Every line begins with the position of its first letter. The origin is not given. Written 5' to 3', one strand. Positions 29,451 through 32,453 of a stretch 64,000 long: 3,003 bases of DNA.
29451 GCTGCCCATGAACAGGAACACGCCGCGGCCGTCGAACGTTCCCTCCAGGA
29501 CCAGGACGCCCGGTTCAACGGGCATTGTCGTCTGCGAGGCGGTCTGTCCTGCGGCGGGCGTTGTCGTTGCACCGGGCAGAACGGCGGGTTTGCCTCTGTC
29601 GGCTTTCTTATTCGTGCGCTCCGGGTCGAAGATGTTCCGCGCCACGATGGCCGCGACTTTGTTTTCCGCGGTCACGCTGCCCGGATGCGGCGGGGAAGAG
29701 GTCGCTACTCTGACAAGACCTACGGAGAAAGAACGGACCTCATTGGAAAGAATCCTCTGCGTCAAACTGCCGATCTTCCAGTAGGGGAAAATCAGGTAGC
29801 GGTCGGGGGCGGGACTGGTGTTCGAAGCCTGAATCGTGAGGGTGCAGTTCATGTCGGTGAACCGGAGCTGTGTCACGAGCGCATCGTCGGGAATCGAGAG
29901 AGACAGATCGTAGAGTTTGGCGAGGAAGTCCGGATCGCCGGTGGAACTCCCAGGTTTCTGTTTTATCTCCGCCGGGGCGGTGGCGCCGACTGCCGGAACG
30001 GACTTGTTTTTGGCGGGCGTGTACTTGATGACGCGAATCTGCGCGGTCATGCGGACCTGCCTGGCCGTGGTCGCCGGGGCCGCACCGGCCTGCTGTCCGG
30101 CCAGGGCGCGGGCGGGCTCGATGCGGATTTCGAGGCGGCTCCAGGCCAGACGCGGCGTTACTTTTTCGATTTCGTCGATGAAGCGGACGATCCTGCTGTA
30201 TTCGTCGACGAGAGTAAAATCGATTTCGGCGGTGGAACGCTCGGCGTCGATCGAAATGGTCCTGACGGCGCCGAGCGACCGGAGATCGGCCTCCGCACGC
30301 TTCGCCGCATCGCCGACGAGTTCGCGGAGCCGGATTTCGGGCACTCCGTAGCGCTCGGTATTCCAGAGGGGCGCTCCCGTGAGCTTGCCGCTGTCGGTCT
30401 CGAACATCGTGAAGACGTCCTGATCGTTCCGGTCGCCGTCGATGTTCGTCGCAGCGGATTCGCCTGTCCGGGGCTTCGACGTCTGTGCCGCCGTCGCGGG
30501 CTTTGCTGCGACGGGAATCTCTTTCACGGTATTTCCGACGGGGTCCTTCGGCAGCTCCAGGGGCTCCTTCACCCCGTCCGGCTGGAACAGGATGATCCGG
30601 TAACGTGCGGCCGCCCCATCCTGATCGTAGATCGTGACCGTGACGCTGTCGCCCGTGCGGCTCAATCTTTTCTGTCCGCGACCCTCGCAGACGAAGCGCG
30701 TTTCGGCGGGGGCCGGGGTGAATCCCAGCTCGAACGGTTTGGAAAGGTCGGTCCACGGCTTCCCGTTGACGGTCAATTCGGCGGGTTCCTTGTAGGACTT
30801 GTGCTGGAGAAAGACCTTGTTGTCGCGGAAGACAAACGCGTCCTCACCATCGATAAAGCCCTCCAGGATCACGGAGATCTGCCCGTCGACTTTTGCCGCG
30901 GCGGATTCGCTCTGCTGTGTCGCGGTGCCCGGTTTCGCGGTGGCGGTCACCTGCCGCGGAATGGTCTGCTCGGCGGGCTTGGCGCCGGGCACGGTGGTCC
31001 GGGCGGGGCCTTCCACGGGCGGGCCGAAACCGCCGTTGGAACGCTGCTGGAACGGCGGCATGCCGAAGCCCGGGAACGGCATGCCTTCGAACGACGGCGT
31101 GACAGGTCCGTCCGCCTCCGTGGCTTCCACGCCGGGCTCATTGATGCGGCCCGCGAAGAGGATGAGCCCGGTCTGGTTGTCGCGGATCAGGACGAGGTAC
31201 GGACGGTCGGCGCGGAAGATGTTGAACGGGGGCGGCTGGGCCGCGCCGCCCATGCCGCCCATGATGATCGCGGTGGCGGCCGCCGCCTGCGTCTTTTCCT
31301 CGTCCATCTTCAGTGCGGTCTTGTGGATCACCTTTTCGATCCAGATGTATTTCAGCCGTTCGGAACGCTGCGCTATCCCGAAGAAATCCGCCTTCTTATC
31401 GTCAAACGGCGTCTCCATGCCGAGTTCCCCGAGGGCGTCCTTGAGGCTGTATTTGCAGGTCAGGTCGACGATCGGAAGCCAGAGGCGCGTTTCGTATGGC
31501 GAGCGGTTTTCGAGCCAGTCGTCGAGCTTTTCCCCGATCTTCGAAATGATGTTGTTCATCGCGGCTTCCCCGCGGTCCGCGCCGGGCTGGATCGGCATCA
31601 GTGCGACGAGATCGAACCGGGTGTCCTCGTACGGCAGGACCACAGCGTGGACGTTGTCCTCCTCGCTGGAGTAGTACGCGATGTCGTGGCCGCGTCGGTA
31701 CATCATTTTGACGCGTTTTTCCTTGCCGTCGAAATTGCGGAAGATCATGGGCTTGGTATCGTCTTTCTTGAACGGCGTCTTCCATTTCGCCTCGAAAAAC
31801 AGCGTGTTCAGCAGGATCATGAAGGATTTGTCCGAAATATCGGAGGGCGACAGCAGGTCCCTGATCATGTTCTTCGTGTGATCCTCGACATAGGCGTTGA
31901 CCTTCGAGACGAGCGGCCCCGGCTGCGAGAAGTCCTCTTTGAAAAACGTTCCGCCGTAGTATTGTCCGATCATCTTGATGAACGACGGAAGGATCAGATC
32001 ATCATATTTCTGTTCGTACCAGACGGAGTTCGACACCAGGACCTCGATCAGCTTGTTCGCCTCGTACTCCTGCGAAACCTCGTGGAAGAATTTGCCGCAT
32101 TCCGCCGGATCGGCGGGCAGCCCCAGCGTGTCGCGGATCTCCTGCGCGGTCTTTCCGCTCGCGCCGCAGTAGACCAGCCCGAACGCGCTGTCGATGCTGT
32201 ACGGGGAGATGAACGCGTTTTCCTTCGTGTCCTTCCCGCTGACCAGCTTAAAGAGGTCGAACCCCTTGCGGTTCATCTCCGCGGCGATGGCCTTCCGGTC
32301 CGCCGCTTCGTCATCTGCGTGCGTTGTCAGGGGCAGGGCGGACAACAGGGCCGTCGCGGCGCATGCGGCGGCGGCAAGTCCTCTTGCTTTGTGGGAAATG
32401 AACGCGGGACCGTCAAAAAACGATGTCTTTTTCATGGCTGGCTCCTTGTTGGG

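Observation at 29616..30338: Middle of the serpin extension resembles fused PilO-, PilN- and PilP/GspC-like modules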

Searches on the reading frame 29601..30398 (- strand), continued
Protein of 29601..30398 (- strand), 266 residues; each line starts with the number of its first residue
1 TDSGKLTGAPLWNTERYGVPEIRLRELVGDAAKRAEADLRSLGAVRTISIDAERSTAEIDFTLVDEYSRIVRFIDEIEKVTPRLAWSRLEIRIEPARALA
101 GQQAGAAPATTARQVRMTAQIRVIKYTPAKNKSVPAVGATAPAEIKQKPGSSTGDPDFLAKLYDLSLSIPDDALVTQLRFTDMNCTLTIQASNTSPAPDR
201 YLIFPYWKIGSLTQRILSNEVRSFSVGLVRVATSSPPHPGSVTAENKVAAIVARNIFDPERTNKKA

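Call 66: find_encoding_contigs(protein=P0052, flank=8000, max_places=2)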
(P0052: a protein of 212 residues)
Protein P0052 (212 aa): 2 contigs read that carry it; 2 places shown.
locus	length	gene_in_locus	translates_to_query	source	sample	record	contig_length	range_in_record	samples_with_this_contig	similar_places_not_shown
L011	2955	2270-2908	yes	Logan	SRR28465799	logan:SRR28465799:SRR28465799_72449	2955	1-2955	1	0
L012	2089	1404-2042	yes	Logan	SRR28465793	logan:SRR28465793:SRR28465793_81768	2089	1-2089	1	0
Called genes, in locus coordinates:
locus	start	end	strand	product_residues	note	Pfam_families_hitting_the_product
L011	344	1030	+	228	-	-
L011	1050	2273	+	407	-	-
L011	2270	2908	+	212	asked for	-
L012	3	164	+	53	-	?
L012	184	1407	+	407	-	-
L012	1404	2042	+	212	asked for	-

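Call 70: find_encoding_contigs(protein=P0039, flank=10000, max_places=2)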
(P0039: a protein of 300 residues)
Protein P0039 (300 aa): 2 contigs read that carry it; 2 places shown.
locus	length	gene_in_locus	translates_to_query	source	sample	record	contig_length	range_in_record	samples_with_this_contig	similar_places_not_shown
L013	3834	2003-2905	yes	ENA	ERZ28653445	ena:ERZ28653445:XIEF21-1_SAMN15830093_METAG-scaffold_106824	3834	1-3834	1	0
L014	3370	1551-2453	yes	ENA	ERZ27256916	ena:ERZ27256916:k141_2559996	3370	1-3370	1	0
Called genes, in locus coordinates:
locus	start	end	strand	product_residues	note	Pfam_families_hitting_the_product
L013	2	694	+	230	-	?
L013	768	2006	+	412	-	-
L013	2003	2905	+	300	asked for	-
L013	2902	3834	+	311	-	?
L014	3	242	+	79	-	?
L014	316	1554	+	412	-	-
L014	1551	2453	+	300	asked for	-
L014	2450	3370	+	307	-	?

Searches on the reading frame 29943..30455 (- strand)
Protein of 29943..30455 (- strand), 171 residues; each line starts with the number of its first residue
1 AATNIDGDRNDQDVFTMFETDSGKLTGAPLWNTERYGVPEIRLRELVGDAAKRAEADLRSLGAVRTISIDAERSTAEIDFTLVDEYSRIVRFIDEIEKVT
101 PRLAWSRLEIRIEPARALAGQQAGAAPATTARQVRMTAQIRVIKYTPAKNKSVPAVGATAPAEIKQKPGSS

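Call 6: search_protein_families(library=pfam, proteins=[window:29943-30455:-], max_evalue=10)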
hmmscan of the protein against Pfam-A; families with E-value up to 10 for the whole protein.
seq(171 aa): 1 family
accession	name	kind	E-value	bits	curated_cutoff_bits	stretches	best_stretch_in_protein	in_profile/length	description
PF03100.22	CcmE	-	0.11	13.4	24.6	1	44-88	8-53/99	CcmE domain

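Call 7: search_protein_families(library=ncbifam, proteins=[window:29943-30455:-], max_evalue=10)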
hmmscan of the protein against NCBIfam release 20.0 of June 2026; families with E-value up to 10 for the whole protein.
seq(171 aa): 1 family
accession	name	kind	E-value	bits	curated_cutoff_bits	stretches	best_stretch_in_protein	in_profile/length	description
NF040576.1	T2SS_GspM_XpsM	equivalog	0.00063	19.5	60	1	42-146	83-178/180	type II secretion system protein GspM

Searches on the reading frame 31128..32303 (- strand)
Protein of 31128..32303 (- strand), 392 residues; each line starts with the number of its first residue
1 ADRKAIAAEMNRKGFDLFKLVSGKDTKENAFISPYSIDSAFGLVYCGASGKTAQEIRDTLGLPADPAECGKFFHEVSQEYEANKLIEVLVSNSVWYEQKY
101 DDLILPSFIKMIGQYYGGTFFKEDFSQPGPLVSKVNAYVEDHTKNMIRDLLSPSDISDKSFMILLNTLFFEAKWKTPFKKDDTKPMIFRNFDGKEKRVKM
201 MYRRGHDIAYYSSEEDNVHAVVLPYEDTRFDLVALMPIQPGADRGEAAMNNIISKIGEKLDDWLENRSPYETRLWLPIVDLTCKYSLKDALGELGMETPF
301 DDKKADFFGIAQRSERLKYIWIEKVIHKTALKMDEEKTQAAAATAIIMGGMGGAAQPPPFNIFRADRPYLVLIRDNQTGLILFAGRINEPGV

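Call 73: search_solved_structures(query=window:31128-32303:-, max_evalue=1e-30, show_alignments=1)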
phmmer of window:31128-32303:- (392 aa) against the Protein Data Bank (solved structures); distinct sequences matched with E-value up to 1e-30: 67 (the best 60 are shown).
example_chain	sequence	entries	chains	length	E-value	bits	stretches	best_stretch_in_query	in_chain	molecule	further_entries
8gxv_A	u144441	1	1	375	3.4e-45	158.2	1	25-390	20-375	Proteinase inhibitor I4 serpin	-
5cdx_A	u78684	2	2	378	1.6e-44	156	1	13-390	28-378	Conserpin | Conserpin in the latent state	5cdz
6ee5_A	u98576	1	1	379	3.4e-44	154.9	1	13-390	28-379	Conserpin-AATRCL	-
5ce0_A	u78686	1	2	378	5.8e-44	154.2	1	13-390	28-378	Native conserpin with Z-variant (E342K)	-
4ga7_A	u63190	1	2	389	7.8e-44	153.7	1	9-390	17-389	Leukocyte elastase inhibitor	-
2dut_A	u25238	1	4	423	2.2e-43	152.3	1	6-387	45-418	Heterochromatin-associated protein MENT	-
5ncs_A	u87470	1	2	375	6.6e-43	150.7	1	11-389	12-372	Serpin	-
7pmu_A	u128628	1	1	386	1.2e-42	149.9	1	4-388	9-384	Serpin-8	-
3fgq_A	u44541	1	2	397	6.5e-42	147.4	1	24-390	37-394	Neuroserpin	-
3f5n_A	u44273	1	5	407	7.1e-42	147.3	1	24-390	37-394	Neuroserpin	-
2h4r_A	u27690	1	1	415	9.3e-41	143.6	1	91-387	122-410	Heterochromatin-associated protein MENT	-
2h4q_A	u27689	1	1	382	1.2e-38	136.7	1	6-348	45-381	Heterochromatin-associated protein MENT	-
4zk0_A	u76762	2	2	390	3.1e-37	132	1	9-390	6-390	Serpin B4 | Serpin B3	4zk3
2zv6_A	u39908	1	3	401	3.2e-37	132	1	9-390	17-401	Serpin B3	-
4dy0_A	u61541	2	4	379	6.3e-37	131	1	13-390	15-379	Glia-derived nexin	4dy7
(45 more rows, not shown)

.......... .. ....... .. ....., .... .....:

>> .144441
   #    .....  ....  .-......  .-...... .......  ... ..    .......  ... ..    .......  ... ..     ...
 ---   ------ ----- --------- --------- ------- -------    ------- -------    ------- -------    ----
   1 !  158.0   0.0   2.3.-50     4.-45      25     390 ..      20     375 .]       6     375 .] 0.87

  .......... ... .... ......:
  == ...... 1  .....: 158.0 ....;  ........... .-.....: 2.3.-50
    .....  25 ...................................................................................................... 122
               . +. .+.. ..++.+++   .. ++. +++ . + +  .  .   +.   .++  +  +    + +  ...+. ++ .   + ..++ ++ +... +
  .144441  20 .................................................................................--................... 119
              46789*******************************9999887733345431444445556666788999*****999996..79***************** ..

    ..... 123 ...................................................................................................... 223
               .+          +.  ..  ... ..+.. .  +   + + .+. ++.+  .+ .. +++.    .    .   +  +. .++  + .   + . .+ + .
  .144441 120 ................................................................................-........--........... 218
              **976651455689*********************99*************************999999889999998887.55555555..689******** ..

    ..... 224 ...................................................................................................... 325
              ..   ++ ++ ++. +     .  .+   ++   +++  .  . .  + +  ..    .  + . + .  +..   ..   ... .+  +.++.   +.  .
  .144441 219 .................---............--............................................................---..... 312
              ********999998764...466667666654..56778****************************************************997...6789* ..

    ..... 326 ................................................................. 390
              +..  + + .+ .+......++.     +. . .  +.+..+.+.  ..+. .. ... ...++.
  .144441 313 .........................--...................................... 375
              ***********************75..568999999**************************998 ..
